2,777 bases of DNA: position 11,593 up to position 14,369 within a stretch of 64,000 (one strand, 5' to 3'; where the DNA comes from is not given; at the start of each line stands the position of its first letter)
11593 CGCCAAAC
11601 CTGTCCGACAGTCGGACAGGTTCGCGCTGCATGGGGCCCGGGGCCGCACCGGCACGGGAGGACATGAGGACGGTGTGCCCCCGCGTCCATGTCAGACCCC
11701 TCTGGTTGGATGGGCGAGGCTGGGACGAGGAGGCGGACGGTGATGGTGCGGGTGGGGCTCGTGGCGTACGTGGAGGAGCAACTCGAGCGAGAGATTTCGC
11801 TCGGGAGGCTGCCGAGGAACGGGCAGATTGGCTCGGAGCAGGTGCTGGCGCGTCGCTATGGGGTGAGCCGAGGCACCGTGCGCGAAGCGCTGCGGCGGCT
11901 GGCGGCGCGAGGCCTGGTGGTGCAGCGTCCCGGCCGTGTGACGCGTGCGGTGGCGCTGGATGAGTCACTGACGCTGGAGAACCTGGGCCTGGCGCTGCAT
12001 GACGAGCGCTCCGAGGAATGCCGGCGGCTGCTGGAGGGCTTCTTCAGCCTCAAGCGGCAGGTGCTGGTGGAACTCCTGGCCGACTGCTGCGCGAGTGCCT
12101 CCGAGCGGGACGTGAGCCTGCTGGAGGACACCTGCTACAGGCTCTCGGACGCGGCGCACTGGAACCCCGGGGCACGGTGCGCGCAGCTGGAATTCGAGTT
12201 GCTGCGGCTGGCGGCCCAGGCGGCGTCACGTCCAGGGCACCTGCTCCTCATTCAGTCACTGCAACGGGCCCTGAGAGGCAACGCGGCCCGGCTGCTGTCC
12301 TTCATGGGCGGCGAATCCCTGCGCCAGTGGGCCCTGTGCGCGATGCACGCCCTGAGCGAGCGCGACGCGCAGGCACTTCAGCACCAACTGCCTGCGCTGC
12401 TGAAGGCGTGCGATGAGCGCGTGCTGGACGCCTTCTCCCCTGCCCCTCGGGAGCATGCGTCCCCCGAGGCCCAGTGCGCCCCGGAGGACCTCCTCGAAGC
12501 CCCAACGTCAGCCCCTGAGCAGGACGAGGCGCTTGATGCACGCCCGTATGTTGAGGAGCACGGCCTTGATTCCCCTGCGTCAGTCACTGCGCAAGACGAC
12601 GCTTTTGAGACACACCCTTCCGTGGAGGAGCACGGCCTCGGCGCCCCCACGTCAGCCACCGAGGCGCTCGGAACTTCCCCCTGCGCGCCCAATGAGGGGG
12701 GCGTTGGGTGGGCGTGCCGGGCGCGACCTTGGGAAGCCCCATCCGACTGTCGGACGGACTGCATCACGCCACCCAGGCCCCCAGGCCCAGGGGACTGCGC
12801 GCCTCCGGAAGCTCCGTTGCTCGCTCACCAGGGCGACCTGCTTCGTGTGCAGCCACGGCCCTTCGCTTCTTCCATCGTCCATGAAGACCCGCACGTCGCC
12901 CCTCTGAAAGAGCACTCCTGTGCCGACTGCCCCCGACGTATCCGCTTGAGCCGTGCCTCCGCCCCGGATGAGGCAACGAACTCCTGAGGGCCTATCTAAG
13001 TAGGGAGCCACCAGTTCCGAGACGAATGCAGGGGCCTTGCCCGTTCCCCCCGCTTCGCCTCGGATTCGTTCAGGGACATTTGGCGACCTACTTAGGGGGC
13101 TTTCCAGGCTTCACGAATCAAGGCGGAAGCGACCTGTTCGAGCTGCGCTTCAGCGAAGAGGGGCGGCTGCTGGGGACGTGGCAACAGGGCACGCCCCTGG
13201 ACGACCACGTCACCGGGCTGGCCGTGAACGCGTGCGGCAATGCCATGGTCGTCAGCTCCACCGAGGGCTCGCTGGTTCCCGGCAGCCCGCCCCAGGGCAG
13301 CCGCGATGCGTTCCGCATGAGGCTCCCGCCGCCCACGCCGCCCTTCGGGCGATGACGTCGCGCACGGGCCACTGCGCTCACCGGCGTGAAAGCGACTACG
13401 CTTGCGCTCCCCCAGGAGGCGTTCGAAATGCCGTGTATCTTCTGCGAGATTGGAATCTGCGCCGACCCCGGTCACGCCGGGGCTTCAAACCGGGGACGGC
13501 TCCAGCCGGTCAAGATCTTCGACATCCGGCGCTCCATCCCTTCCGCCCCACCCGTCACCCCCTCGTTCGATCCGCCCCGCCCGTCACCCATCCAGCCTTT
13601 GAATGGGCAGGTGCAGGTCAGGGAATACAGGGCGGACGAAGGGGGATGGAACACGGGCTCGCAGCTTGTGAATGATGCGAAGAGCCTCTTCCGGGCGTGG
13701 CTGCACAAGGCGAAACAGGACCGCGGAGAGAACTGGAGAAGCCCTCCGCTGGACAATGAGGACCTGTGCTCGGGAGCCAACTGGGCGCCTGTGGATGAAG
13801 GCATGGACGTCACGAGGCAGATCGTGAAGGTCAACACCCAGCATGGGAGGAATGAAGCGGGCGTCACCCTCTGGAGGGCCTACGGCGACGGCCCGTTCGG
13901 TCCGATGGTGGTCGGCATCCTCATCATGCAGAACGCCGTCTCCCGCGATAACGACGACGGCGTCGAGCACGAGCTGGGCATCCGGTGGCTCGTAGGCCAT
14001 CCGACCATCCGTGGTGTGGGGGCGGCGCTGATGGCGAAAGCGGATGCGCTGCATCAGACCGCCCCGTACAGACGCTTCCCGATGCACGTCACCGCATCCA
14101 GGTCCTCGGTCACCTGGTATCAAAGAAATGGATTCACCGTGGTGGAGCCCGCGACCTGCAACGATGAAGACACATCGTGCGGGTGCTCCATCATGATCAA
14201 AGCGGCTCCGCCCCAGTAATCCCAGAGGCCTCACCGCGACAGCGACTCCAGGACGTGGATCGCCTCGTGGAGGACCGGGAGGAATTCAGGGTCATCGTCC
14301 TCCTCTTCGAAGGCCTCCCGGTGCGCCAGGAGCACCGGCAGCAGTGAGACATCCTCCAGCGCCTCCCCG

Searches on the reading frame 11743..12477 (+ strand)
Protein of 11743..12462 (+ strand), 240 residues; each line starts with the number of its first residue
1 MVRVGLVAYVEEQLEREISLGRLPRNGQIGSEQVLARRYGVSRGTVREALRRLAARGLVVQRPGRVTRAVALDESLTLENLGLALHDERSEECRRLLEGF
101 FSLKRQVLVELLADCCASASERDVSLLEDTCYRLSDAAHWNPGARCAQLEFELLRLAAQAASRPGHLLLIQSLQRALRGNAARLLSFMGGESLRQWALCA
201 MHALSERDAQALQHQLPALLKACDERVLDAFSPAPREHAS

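Call 40: search_solved_structures(query=window:11743-12462:+, max_evalue=0.01, show_alignments=1)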
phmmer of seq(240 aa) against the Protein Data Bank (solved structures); distinct sequences matched with E-value up to 0.01: 20.
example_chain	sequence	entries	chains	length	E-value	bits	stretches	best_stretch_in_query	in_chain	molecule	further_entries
2ra5_A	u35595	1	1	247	3.8e-06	30.4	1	7-72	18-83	Putative transcriptional regulator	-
5kvr_A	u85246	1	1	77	4e-06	30.4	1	8-65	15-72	Pyruvate dehydrogenase complex repressor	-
4u0y_A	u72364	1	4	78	2.7e-05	27.7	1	9-67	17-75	HTH-type transcriptional repressor YvoA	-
5dv5_A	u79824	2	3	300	8.2e-05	26.1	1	9-142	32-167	GntR family transcriptional regulator | Fatty acid metabolism regulator protein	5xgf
7xp0_A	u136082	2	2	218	8.6e-05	26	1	12-79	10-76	Probable transcriptional regulator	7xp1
2wv0_A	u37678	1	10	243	0.00013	25.4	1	9-69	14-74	HTH-TYPE TRANSCRIPTIONAL REPRESSOR YVOA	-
4u0v_A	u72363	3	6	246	0.00013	25.4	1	9-69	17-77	HTH-type transcriptional repressor YvoA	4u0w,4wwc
6az6_A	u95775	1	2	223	0.00023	24.6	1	21-153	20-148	GntR family transcriptional regulator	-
2di3_A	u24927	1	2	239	0.00025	24.5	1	14-103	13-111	Bacterial regulatory proteins, GntR family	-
3ihu_A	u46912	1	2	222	0.00046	23.6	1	28-78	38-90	Transcriptional regulator, GntR family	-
1hw1_A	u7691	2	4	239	0.00049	23.6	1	8-207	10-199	FATTY ACID METABOLISM REGULATOR PROTEIN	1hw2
1e2x_A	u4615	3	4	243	0.00051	23.5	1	8-206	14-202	FATTY ACID METABOLISM REGULATOR PROTEIN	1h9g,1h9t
3c7j_A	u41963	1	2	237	0.00085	22.8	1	9-78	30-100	Transcriptional regulator, GntR family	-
8pqm_A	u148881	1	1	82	0.00088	22.7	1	14-67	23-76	FadR family transcriptional regulator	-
8y3z_A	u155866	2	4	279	0.00088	22.7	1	9-141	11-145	Fatty acid metabolism regulator protein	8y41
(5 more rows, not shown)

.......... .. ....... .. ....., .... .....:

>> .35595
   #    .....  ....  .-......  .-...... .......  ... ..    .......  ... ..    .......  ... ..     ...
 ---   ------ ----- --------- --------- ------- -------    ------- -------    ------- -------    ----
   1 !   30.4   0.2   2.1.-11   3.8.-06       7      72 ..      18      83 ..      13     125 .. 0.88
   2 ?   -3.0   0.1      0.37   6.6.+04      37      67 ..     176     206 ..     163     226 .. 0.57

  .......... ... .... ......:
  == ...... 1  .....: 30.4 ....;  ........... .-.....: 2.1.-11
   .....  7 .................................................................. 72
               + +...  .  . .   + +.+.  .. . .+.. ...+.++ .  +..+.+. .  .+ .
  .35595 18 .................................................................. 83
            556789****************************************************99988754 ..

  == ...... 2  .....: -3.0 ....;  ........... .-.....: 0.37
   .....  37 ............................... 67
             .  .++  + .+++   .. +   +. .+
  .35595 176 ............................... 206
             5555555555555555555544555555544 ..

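Call 80: predict_structure(alignment_id=A3)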
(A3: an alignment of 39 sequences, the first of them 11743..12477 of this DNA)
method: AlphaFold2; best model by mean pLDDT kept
length: 245 residues; sequences in the alignment: 39
mean_pLDDT: 78.9   pTM: 0.65
mean pLDDT of the five models: 78.9, 78.4, 78.3, 77.0, 76.6
residues with pLDDT >= 90: 67; 70-90: 114; 50-70: 46; < 50: 18
segments of 3 or more residues with pLDDT < 50: 69-75, 238-245
pLDDT, mean of each block of 10 residues (from residue 1): 68 72 63 84 82 61 53 52 68 79 88 93 97 94 91 96 83 81 84 94 93 89 88 62 40
secondary structure, 60 per line:
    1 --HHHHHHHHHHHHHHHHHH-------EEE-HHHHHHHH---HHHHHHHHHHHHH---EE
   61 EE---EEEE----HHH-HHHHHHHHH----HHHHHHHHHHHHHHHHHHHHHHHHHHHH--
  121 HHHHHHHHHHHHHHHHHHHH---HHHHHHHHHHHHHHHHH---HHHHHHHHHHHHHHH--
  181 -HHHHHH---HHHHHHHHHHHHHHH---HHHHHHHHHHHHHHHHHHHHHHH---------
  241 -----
elements in order: H3-20 E28-30 H32-39 H43-55 E59-62 E66-69 H78-86 H91-118 H121-140 H144-160 H164-178 H182-187 H191-205 H209-231

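Call 82: fold_search(model_id=the predicted structure, library=pdb)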
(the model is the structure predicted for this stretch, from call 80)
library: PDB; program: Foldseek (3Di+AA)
matches with E <= 10: 905; with E <= 0.001: 33
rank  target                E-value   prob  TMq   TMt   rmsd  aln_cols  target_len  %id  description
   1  1hw1_A                1.2e-05  1.00  0.38  0.40  11.4       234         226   17  THE FADR-DNA COMPLEX: TRANSCRIPTIONAL CONTROL OF FATTY ACID METABOLISM IN ESCHERICHIA COLI (released 2001-01-24)
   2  6az6_A                1.4e-05  1.00  0.41  0.47  11.9       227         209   20  Streptococcus agalactiae GntR (released 2017-12-20)
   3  6az6_B                1.7e-05  1.00  0.42  0.49  11.9       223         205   20  Streptococcus agalactiae GntR (released 2017-12-20)
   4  1e2x                  2.2e-05  1.00  0.46  0.50  10.5       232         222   19  FadR, fatty acid responsive transcription factor from E. coli (released 2000-12-03)
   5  6on4_A                2.4e-05  1.00  0.39  0.43  13.7       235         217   19  Crystal structure of the GntR-type sialoregulator NanR from Escherichia coli, in complex with sialic acid (released 2020-07-08)
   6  1hw2_A                3.8e-05  1.00  0.33  0.36  11.8       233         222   19  FADR-DNA COMPLEX: TRANSCRIPTIONAL CONTROL OF FATTY ACID METABOLISM IN ECHERICHIA COLI (released 2001-01-22)
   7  4p9f_A                5.1e-05  1.00  0.41  0.46  12.7       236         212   17  E. coli McbR/YncC (released 2015-01-14)
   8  5dv5_A                6.2e-05  1.00  0.37  0.34  15.2       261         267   16  The fatty acid-responsive FadR repressor of Vibrio alginolyticus complex with Palmitoyl-CoA (released 2016-10-05)
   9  6wfq_C                8.2e-05  1.00  0.37  0.40  13.9       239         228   20  NanR dimer-DNA hetero-complex (released 2021-03-10)
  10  4p96_A                9.4e-05  1.00  0.42  0.38  13.6       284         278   13  FadR, Fatty Acid Responsive Transcription Factor from Vibrio cholerae (released 2015-02-04)
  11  1h9g                  1.1e-04  1.00  0.43  0.47  10.6       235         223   16  FadR, FATTY ACID RESPONSIVE TRANSCRIPTION FACTOR FROM E. COLI, in complex with myristoyl-CoA (released 2001-03-09)
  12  7xp1                  1.2e-04  1.00  0.37  0.44  10.2       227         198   19  Crystal structure of PmiR from Pseudomonas aeruginosa (released 2023-04-12)
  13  6on4_B                1.5e-04  1.00  0.33  0.37  14.7       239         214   18  Crystal structure of the GntR-type sialoregulator NanR from Escherichia coli, in complex with sialic acid (released 2020-07-08)
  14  9jpj_C                1.8e-04  1.00  0.46  0.51  12.0       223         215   18  Crystal structure of DhdR in complex with DNA (released 2024-11-06)
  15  3c7j_B                1.9e-04  1.00  0.38  0.40  12.2       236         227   18  Crystal structure of transcriptional regulator (GntR family member) from Pseudomonas syringae pv. tomato str. DC3000 (released 2008-02-26)
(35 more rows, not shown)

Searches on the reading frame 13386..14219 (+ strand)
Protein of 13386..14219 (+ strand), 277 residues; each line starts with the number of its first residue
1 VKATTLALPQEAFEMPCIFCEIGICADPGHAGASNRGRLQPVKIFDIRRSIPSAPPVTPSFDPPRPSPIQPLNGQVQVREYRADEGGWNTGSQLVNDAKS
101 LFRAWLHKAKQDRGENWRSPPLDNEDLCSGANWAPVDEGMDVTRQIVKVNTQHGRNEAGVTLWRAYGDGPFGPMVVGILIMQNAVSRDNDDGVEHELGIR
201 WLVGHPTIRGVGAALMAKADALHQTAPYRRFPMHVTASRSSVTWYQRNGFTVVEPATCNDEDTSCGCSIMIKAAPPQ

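Call 5: search_protein_families(library=pfam, proteins=[window:13386-14219:+], max_evalue=0.1)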
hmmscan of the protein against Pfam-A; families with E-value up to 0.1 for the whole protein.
window:13386-14219:+ (277 aa): 2 families
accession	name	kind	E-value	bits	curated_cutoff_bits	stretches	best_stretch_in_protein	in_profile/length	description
PF13673.13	Acetyltransf_10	-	0.00023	21.6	23.6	1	209-259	66-116/128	Acetyltransferase (GNAT) domain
PF13508.13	Acetyltransf_7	-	0.01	16.7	27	1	209-251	43-83/84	Acetyltransferase (GNAT) domain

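Call 33: list_cluster_members(proteins=[window:13428-14219:+, window:11078-11521:+, window:13026-13355:+, window:11093-11521:+, window:8683-9081:+, window:15041-15400:-])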
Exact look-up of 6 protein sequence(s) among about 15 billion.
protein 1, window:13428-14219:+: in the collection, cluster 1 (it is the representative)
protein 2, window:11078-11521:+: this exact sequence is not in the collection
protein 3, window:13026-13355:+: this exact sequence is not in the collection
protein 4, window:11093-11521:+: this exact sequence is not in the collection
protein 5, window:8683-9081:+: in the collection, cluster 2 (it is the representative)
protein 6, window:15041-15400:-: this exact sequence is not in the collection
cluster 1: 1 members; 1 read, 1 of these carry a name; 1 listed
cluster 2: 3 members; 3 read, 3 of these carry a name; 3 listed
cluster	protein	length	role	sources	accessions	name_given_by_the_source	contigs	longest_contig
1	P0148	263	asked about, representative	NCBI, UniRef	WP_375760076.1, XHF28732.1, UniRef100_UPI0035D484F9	hypothetical protein [Corallococcus exercitus] | hypothetical protein n=1 Tax=Corallococcus exercitus TaxID=2316736 RepID=UPI0035D484F9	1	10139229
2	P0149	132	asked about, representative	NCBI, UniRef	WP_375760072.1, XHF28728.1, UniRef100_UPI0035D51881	hypothetical protein [Corallococcus exercitus] | hypothetical protein n=1 Tax=Corallococcus exercitus TaxID=2316736 RepID=UPI0035D51881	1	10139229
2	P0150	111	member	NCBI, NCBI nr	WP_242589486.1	hypothetical protein [Corallococcus macrosporus]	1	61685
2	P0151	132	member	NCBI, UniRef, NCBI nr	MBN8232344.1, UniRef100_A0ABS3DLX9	hypothetical protein JYK02_33010 [Corallococcus macrosporus] | Uncharacterized protein n=2 Tax=Corallococcus macrosporus TaxID=35 RepID=A0ABS3DLX9_9BACT | hypothetical protein [Corallococcus macrosporus]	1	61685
